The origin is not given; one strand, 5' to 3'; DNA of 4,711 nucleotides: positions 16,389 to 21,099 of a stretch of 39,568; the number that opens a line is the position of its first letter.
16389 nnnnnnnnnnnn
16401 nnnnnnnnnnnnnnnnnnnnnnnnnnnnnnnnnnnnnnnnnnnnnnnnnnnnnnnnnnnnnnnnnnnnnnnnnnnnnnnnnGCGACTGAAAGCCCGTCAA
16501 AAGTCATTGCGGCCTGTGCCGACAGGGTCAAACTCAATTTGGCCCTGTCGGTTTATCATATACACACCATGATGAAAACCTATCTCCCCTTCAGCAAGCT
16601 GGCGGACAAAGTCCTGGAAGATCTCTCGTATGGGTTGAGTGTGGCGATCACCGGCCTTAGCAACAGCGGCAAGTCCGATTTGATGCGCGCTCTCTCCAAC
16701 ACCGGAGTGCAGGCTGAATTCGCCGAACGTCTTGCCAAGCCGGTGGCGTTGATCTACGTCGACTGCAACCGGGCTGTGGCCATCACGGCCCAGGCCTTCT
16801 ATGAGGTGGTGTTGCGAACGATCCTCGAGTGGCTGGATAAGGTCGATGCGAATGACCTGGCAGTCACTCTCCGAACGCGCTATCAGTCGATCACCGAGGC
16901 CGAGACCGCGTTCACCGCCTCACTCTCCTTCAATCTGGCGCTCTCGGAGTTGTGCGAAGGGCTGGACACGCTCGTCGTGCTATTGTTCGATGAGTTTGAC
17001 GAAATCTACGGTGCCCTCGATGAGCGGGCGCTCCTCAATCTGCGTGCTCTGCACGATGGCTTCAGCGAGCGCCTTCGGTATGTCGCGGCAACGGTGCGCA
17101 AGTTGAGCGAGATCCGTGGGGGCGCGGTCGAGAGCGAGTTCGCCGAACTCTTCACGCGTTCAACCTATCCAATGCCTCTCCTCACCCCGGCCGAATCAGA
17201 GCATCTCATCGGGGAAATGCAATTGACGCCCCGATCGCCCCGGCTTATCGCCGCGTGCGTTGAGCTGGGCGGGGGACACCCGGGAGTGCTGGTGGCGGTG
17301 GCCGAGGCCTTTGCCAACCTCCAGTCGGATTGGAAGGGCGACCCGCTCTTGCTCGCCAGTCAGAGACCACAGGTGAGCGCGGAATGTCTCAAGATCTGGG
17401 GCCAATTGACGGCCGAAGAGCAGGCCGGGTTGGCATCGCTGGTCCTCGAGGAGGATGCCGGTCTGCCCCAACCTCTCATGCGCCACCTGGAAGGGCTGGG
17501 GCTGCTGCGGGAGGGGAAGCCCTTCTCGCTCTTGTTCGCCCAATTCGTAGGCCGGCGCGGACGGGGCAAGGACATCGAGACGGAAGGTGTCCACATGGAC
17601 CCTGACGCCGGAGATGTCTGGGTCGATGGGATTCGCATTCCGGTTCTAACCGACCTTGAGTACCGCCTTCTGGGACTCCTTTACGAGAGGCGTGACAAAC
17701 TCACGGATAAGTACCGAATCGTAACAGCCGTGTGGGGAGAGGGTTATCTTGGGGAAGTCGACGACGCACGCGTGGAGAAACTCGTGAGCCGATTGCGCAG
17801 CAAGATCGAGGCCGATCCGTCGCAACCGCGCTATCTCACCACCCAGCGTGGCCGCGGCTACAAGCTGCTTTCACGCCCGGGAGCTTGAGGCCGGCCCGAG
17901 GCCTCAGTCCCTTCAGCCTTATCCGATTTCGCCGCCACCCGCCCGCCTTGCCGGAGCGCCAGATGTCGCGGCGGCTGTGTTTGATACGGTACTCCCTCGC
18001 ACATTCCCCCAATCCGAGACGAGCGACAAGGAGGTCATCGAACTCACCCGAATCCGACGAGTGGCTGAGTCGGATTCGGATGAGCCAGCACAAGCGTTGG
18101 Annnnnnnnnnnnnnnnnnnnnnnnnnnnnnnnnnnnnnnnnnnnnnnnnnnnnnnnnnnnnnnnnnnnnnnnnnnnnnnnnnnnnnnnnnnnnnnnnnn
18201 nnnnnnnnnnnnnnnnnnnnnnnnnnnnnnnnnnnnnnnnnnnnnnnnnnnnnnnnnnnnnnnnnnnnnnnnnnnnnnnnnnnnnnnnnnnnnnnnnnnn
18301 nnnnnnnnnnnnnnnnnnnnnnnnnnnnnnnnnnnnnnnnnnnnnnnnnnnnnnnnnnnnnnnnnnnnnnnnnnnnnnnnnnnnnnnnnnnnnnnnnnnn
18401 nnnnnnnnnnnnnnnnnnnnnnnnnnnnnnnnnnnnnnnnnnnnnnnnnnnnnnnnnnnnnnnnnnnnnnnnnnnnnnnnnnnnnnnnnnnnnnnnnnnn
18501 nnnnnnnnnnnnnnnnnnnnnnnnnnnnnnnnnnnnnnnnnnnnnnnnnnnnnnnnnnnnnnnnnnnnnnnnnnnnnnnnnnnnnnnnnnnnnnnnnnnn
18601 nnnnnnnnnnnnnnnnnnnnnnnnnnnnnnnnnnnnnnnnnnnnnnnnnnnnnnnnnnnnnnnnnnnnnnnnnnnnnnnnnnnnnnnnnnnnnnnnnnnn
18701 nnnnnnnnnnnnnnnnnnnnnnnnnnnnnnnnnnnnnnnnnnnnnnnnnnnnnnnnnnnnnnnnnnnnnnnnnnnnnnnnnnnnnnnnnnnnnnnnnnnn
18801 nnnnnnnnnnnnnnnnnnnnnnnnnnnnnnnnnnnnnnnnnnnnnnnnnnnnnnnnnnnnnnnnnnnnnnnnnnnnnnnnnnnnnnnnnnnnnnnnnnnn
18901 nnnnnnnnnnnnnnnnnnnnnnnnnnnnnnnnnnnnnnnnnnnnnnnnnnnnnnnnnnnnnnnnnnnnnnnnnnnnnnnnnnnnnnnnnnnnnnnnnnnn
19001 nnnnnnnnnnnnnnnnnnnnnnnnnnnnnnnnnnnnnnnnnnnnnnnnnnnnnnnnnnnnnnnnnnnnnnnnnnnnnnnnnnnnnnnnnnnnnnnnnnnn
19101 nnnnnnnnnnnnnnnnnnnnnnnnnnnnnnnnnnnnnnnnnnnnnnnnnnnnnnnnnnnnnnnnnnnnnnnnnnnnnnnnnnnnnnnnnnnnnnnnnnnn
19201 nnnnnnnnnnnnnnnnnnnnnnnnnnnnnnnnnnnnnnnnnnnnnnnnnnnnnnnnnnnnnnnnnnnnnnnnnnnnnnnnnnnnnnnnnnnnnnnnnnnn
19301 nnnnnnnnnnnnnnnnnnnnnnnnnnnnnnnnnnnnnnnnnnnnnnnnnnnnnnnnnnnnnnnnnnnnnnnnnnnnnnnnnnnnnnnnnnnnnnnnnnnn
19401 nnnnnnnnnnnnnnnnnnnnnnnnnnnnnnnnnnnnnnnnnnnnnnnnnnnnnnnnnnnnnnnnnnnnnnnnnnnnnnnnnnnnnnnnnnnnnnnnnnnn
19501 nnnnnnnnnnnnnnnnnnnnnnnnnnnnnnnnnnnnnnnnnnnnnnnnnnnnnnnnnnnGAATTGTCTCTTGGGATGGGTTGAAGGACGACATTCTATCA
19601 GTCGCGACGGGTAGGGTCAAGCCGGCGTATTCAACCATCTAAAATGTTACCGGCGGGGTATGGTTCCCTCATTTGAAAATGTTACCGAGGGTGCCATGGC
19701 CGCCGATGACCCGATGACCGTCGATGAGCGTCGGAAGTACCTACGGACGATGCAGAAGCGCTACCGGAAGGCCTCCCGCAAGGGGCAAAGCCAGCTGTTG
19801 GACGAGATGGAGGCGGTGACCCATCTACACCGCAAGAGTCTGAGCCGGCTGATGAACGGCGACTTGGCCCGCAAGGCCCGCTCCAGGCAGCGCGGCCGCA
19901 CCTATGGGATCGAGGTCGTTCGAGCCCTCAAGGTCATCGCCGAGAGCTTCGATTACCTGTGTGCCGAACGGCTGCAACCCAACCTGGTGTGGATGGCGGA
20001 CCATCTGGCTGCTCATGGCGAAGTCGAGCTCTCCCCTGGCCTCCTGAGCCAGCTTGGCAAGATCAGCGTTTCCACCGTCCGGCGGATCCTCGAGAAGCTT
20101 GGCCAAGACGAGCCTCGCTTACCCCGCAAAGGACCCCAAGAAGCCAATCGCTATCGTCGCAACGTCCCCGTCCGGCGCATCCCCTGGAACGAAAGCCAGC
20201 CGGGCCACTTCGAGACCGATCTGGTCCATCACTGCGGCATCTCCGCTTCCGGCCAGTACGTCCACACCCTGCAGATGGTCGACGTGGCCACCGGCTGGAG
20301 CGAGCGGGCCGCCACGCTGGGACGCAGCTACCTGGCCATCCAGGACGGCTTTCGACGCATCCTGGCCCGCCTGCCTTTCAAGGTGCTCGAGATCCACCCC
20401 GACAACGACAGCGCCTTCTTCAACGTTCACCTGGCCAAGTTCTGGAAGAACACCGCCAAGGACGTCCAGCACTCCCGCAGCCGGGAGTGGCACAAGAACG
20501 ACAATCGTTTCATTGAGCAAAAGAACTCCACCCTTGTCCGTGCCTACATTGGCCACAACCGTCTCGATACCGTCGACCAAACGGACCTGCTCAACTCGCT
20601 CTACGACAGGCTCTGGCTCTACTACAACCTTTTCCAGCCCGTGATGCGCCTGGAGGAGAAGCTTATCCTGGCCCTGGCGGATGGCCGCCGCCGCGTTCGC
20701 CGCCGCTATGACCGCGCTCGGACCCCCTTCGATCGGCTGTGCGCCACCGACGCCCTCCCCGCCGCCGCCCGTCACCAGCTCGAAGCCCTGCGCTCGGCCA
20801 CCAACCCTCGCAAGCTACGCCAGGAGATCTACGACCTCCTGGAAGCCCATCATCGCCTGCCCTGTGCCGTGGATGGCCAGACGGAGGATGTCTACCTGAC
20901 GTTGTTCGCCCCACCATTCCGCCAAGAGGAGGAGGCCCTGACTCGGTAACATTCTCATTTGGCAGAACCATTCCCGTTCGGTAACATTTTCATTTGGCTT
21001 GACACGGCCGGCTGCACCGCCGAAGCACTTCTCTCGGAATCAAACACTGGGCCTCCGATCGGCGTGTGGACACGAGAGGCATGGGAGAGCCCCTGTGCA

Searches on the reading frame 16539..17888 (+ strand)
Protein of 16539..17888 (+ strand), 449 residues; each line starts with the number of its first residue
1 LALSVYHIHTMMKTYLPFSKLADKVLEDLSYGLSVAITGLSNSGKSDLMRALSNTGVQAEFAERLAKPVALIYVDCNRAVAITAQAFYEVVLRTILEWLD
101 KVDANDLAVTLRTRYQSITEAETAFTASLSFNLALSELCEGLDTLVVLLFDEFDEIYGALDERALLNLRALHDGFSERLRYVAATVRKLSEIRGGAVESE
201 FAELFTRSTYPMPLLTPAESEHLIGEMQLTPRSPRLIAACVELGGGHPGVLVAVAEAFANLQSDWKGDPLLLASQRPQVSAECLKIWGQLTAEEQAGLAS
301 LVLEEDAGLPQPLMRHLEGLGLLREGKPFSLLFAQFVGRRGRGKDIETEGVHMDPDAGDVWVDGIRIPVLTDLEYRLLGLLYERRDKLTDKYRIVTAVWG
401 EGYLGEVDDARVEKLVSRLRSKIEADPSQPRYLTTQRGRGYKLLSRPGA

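Call 66: search_protein_families(library=pfam, proteins=[window:16539-17888:+], max_evalue=0.0001)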
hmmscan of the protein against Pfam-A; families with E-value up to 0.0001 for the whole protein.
window:16539-17888:+ (449 aa): 2 families
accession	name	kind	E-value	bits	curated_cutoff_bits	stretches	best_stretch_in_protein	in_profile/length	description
PF00486.34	Trans_reg_C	-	1.4e-16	60.7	26.2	1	370-443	6-77/77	Transcriptional regulatory protein, C terminal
PF13191.12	AAA_16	-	2e-05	25.6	32.6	1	33-173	25-157/167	AAA ATPase domain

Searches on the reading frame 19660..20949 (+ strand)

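Call 66: search_protein_families(library=pfam, proteins=[window:19660-20949:+], max_evalue=0.0001)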
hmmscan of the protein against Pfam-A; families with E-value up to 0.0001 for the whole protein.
window:19660-20949:+ (429 aa): 1 family
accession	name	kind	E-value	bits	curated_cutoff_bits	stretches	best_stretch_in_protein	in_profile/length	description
PF00665.32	rve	-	3.3e-06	27.7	32.6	1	180-274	4-99/102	Integrase core domain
